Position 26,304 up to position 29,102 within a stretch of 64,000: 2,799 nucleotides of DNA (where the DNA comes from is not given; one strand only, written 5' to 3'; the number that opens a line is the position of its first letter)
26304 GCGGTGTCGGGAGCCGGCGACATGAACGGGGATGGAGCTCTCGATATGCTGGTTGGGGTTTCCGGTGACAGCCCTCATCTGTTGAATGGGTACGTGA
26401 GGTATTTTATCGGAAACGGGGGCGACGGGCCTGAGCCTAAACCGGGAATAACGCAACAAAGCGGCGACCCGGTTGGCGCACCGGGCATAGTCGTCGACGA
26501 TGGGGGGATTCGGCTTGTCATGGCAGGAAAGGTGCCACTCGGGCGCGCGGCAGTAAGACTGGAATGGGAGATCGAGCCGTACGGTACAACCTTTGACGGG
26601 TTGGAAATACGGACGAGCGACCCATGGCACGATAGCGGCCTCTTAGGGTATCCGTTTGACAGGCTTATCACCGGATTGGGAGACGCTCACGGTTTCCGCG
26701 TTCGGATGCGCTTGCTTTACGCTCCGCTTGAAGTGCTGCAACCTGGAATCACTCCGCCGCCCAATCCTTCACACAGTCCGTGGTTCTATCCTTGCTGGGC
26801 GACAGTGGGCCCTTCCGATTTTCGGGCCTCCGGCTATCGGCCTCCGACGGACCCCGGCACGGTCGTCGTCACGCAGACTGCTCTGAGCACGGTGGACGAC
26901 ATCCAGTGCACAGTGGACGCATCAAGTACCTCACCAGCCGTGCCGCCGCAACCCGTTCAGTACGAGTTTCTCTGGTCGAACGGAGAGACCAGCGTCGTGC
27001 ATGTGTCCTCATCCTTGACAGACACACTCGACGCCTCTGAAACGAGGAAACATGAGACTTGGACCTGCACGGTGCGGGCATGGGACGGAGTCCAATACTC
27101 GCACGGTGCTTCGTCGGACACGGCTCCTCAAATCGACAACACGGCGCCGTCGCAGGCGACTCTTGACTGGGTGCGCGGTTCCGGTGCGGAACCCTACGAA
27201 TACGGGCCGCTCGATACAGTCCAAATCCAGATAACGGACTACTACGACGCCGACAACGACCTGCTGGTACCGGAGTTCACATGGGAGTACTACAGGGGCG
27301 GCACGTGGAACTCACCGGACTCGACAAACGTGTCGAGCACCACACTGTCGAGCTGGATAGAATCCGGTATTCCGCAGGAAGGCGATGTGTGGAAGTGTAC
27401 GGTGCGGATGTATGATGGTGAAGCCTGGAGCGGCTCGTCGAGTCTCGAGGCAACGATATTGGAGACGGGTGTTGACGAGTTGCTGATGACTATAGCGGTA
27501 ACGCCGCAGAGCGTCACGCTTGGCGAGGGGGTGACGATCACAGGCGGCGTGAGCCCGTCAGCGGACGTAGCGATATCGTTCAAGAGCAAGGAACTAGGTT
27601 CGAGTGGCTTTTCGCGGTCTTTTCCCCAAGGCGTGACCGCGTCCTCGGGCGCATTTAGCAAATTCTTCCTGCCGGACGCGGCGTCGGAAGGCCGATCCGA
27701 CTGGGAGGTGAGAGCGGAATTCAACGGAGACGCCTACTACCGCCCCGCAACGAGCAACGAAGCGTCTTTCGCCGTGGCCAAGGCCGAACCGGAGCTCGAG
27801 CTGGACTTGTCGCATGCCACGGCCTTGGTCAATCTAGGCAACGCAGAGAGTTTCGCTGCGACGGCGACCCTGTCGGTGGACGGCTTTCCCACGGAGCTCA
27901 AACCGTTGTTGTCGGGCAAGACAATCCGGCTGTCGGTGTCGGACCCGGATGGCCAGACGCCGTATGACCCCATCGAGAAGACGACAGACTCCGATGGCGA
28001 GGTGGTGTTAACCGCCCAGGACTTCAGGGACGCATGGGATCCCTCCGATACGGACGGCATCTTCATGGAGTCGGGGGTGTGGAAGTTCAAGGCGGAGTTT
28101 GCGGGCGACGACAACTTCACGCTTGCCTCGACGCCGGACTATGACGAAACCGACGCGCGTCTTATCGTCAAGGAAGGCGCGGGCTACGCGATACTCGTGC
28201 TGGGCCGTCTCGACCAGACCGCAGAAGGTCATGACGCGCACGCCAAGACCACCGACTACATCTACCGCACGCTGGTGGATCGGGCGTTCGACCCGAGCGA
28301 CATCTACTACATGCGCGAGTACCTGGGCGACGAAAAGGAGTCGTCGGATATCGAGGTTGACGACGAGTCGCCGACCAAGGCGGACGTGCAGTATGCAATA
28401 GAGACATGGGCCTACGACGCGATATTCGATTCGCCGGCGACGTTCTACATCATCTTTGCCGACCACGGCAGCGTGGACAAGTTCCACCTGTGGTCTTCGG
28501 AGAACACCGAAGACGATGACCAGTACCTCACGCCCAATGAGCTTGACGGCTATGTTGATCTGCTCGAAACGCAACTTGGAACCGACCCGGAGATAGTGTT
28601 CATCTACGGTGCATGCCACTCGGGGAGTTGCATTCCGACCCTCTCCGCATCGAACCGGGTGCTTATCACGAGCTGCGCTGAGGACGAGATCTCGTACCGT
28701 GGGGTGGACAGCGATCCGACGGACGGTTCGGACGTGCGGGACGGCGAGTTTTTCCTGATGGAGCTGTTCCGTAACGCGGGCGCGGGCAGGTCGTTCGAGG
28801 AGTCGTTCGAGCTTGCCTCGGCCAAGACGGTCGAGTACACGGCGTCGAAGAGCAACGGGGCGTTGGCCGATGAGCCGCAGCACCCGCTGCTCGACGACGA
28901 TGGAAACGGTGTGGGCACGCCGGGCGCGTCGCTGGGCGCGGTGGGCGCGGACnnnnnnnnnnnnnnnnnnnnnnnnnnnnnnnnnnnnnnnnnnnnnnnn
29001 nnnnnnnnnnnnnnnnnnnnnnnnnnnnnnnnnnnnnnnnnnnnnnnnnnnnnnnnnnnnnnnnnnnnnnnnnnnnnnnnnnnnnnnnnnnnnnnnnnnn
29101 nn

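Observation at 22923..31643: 2906-aa surface protein combining two integrin-like FG-GAP propellers, a caspase-fold (legumain-like) peptidase domain, a cohesin-like domain and a C-terminal dockerin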

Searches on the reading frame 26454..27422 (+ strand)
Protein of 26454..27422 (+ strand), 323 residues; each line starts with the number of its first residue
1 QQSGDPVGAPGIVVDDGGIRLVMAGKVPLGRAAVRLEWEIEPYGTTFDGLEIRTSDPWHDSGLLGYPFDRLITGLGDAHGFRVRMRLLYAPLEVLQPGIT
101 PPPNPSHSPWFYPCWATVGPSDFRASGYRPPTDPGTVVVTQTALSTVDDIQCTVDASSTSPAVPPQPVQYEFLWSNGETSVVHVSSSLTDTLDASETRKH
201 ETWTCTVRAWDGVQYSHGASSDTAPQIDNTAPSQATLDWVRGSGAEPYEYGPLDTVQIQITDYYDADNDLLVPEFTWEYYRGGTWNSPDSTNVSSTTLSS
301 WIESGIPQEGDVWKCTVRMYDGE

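Call 11: search_protein_families(library=pfam, proteins=[window:26454-27422:+], max_evalue=1)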
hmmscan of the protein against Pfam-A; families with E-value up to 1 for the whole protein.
window:26454-27422:+ (323 aa): 0 families
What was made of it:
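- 26463..27467 (+): Unannotated region (aa 1181-1515) with two ~100-aa repeats ending in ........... No Pfam hit (call 11).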

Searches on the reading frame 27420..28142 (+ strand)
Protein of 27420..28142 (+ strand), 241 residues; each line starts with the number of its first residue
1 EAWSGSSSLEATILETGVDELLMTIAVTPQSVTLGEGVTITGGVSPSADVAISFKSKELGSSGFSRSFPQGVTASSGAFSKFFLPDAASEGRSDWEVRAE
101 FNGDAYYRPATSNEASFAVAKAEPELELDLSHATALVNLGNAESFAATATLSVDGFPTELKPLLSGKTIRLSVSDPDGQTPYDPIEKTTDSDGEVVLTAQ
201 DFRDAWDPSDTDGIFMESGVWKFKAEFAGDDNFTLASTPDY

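Call 11: search_protein_families(library=pfam, proteins=[window:27420-28142:+], max_evalue=1)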
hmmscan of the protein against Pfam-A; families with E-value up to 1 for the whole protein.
window:27420-28142:+ (241 aa): 2 families
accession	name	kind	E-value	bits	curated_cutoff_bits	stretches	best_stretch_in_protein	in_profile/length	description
PF16640.11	Big_3_5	-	7.2e-05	23.7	35.5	1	27-120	3-88/88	Bacterial Ig-like domain (group 3)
PF07705.17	CARDB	-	0.025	15.2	22.7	1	135-196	26-90/101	CARDB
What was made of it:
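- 27468..28154 (+): Ig-like domains (aa 1516-1744) that open the conserved cassette. Big_3_5 E 7e-5 and a weak CARDB hit (call 11).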

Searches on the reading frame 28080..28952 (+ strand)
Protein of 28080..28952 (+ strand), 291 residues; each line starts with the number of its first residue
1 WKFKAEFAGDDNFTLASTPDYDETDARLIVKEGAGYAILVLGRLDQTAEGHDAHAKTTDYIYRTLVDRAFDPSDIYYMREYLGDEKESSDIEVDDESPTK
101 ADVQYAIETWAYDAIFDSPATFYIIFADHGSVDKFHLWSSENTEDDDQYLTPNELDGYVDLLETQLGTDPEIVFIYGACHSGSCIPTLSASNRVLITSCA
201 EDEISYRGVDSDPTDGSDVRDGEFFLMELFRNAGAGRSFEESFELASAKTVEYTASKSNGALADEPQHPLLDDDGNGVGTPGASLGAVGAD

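Call 11: search_protein_families(library=pfam, proteins=[window:28080-28952:+], max_evalue=1)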
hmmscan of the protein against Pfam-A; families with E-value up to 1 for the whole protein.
window:28080-28952:+ (291 aa): 2 families
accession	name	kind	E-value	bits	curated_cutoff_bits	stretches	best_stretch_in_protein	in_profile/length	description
PF01650.23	Peptidase_C13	-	1.2e-06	28.7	22.8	1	123-250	112-234/258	Peptidase C13 family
PF11767.14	SET_assoc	-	0.16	12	24.1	1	99-129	13-43/66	Histone lysine methyltransferase SET associated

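Call 12: search_solved_structures(query=window:28080-28952:+, max_evalue=10, show_alignments=2)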
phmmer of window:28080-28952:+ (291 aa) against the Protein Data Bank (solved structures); distinct sequences matched with E-value up to 10: 0.
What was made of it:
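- Tried and rejected: phmmer of the peptidase segment against PDB sequences found nothing (call 12).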

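Call 13: find_homologous_proteins(query=window:28080-28952:+, max_evalue=0.001)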
Query window:28080-28952:+ (291 aa): 4 proteins with E <= 0.001 among 1506 candidates.
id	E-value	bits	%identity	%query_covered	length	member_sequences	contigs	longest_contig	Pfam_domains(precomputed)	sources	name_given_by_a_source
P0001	1.0e-49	188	50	69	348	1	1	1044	-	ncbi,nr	ncbi:MAG: hypothetical protein GY841_17780, partial [FCB group bacterium]|nr:hypothetical protein [F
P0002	3.6e-47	179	45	76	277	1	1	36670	PF01650.24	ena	-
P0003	2.7e-29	121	49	47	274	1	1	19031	-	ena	-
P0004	7.9e-29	119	67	33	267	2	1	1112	-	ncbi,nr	ncbi:MAG: hypothetical protein GY842_01380, partial [bacterium]|nr:hypothetical protein [bacterium]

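Call 35: search_solved_structures(query=A3, max_evalue=10, show_alignments=3)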
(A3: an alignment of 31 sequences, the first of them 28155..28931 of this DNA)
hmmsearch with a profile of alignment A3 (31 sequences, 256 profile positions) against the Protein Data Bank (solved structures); distinct sequences matched with E-value up to 10: 17.
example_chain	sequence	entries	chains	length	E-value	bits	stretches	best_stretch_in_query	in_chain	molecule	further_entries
4noj_A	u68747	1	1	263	0.00014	24.6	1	106-233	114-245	Legumain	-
4d3x_A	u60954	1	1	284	0.00043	23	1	105-234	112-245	LEGUMAIN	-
4nok_A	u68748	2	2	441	0.00061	22.5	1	106-233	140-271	Legumain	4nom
4aw9_A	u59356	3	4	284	0.00085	22.1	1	96-234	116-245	LEGUMAIN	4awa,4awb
5lua_A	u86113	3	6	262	0.00094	21.9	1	104-234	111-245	Legumain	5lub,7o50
5lu8_A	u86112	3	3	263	0.00095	21.9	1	104-234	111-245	Legumain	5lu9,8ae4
4n6n_A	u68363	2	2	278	0.0011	21.7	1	104-234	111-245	Legumain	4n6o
4d3y_A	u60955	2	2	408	0.0012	21.6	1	105-233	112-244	LEGUMAIN | PROLEGUMAIN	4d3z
8ae5_A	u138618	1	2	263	0.0012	21.5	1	104-234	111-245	Legumain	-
4nol_A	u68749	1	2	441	0.0029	20.3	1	106-233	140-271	Legumain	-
4fgu_A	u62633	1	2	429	0.0031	20.2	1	96-233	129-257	Legumain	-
9ub7_C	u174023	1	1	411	0.0043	19.8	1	89-209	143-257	GPI-anchor transamidase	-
7fqh_A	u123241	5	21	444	0.0047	19.6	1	104-233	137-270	Legumain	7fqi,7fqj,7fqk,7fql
4lyy_A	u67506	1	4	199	0.086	15.5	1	104-154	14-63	Hypoxanthine phosphoribosyltransferase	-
2ddm_A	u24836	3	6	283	0.49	13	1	164-230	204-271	Pyridoxine kinase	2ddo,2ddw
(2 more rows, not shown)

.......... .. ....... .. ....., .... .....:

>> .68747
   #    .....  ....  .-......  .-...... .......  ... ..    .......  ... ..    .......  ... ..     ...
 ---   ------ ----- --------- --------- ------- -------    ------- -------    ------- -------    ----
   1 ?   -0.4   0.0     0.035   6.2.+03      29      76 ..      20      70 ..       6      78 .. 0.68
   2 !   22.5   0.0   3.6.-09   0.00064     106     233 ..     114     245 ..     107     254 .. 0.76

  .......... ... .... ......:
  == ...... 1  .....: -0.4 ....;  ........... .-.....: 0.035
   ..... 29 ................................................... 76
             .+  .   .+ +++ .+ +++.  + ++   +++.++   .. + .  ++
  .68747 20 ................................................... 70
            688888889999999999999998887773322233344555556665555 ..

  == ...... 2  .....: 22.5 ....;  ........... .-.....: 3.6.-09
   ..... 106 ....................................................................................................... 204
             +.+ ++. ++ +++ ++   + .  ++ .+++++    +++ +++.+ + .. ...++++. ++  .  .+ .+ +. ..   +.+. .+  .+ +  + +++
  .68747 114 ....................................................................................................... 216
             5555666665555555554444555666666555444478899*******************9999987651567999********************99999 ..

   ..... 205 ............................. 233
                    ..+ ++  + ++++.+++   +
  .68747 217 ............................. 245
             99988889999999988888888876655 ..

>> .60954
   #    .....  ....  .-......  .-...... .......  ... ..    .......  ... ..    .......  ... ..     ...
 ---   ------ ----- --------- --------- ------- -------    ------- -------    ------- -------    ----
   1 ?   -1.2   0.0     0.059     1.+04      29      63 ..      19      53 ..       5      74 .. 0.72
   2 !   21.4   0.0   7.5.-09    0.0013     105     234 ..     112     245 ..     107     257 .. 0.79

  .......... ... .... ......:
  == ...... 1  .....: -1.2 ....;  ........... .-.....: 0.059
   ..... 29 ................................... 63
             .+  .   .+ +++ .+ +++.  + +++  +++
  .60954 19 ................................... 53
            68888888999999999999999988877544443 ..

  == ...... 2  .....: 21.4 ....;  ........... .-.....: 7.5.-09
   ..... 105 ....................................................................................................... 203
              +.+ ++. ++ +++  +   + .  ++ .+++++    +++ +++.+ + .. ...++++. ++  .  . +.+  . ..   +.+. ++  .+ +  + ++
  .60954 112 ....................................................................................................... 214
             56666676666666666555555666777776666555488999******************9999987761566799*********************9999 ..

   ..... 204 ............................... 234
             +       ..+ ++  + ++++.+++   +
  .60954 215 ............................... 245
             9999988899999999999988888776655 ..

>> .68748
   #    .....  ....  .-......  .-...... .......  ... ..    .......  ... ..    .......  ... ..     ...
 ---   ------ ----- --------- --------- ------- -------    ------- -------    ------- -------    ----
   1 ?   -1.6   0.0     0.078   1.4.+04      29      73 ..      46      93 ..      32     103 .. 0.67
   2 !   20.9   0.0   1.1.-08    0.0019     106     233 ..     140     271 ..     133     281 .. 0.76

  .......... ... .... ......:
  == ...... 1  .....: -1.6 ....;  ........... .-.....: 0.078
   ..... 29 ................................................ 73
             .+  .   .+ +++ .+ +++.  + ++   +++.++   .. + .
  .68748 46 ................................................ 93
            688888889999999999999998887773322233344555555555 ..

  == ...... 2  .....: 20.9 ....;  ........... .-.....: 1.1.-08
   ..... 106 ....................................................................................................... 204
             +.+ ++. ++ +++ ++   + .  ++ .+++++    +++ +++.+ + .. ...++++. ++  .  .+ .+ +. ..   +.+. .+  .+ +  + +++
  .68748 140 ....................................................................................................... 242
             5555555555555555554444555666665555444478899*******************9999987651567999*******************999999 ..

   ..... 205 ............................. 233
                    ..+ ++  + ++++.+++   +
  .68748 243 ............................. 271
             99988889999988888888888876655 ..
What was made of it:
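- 28155..28931 (+): Legumain-like (family C13, clan CD) cysteine peptidase domain, aa 1745-2003. His1848 codon is 28464-28466 and Cys1898 codon is 28614-28616. Profile-to-PDB hits with E<=0.01 are all legumains or GPI transamidase (call 35).
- Tried and rejected: A family profile was needed (call 35).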

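Call 39: predict_structure(alignment_id=A3)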
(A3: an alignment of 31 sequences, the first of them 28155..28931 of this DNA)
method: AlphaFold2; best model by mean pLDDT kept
length: 259 residues; sequences in the alignment: 31
mean_pLDDT: 90.1   pTM: 0.89
mean pLDDT of the five models: 90.1, 89.4, 87.9, 87.7, 86.5
residues with pLDDT >= 90: 192; 70-90: 47; 50-70: 16; < 50: 4
segments of 3 or more residues with pLDDT < 50: none
pLDDT, mean of each block of 10 residues (from residue 1): 68 96 92 96 96 93 92 94 97 95 93 78 92 98 95 97 97 95 76 83 96 94 92 59 95 82
secondary structure, 60 per line:
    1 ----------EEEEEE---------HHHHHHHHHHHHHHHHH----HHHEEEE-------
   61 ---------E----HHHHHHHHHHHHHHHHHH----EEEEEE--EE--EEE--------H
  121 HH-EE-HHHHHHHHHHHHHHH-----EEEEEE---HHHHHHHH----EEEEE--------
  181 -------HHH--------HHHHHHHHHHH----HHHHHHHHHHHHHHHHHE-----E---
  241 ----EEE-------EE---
elements in order: E11-16 H26-42 E50-53 H75-92 E97-102 E109-111 H127-141 E147-152 H156-163 E168-172 H199-209 H214-230 E245-247
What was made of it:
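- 28155..28931 (+): AF2 pLDDT 90.1, pTM 0.89 (call 39).
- On Peptidase family C13 (legumain), clan CD: AF2 model pLDDT 90.1 (call 39).
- Fold: AF2 pLDDT 90.1 (call 39).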

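Call 43: fold_search(model_id=the predicted structure, library=pdb)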
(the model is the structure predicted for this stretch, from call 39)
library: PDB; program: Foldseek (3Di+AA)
matches with E <= 10: 1269; with E <= 0.001: 233
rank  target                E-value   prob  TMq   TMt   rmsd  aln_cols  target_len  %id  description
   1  7f5j_A                1.7e-10  1.00  0.66  0.63   4.9       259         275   17  The crystal structure of VyPAL2-I244V, a more efficient mutant of VyPAL2 peptide asparaginyl ligase in its active enzy (released 2022-06-29)
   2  5nij_B                2.1e-10  1.00  0.68  0.43   4.9       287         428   15  Crystal structure of arabidopsis thaliana legumain isoform gamma in two-chain activation state (released 2018-02-28)
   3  7f5p_A                3.0e-10  1.00  0.63  0.57   5.2       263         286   18  The crystal structure of VyPAL2-C214A, a dead mutant of VyPAL2 peptide asparaginyl ligase in form I (released 2022-06-29)
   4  7f5j_B                3.2e-10  1.00  0.65  0.63   5.2       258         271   17  The crystal structure of VyPAL2-I244V, a more efficient mutant of VyPAL2 peptide asparaginyl ligase in its active enzy (released 2022-06-29)
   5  7f5q_B                3.4e-10  1.00  0.63  0.59   5.7       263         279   16  The crystal structure of VyPAL2 peptide asparaginyl ligase in its active enzyme form (released 2022-06-29)
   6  5nij_A                5.3e-10  1.00  0.67  0.42   5.4       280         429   15  Crystal structure of arabidopsis thaliana legumain isoform gamma in two-chain activation state (released 2018-02-28)
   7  6ysa_C                6.0e-10  1.00  0.67  0.43   6.0       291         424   14  Crystal structure of Arabidopsis thaliana legumain isoform beta in zymogen state (released 2020-07-29)
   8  9vsx_A                7.3e-10  1.00  0.65  0.41   5.7       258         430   17  Peptide Asparaginyl Ligases from Viola dissecta (released 2026-03-11)
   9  7f5q_A                8.7e-10  1.00  0.65  0.61   5.3       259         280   17  The crystal structure of VyPAL2 peptide asparaginyl ligase in its active enzyme form (released 2022-06-29)
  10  7fa0_B                9.9e-10  1.00  0.69  0.66   4.9       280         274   15  The crystal structure of VyPAL2-C214A, a dead mutant of VyPAL2 peptide asparaginyl ligase in form II (released 2022-07-13)
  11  5nij_D                9.9e-10  1.00  0.66  0.42   5.0       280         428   15  Crystal structure of arabidopsis thaliana legumain isoform gamma in two-chain activation state (released 2018-02-28)
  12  4awb_A                1.3e-09  1.00  0.58  0.57   6.3       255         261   15  Crystal structure of active legumain in complex with AAN-CMK (released 2013-06-26)
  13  6ysa_A                1.4e-09  1.00  0.67  0.43   6.0       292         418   14  Crystal structure of Arabidopsis thaliana legumain isoform beta in zymogen state (released 2020-07-29)
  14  7fa0_A                1.4e-09  1.00  0.65  0.60   5.3       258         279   16  The crystal structure of VyPAL2-C214A, a dead mutant of VyPAL2 peptide asparaginyl ligase in form II (released 2022-07-13)
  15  4awb_B                1.4e-09  1.00  0.60  0.59   6.1       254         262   15  Crystal structure of active legumain in complex with AAN-CMK (released 2013-06-26)
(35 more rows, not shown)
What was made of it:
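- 28155..28931 (+): Foldseek E 1.7e-10 (call 43).
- On Peptidase family C13 (legumain), clan CD: Foldseek probability 1.00, E 1.7e-10 (call 43).
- Foldseek gives E 1.7e-10 (call 43).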
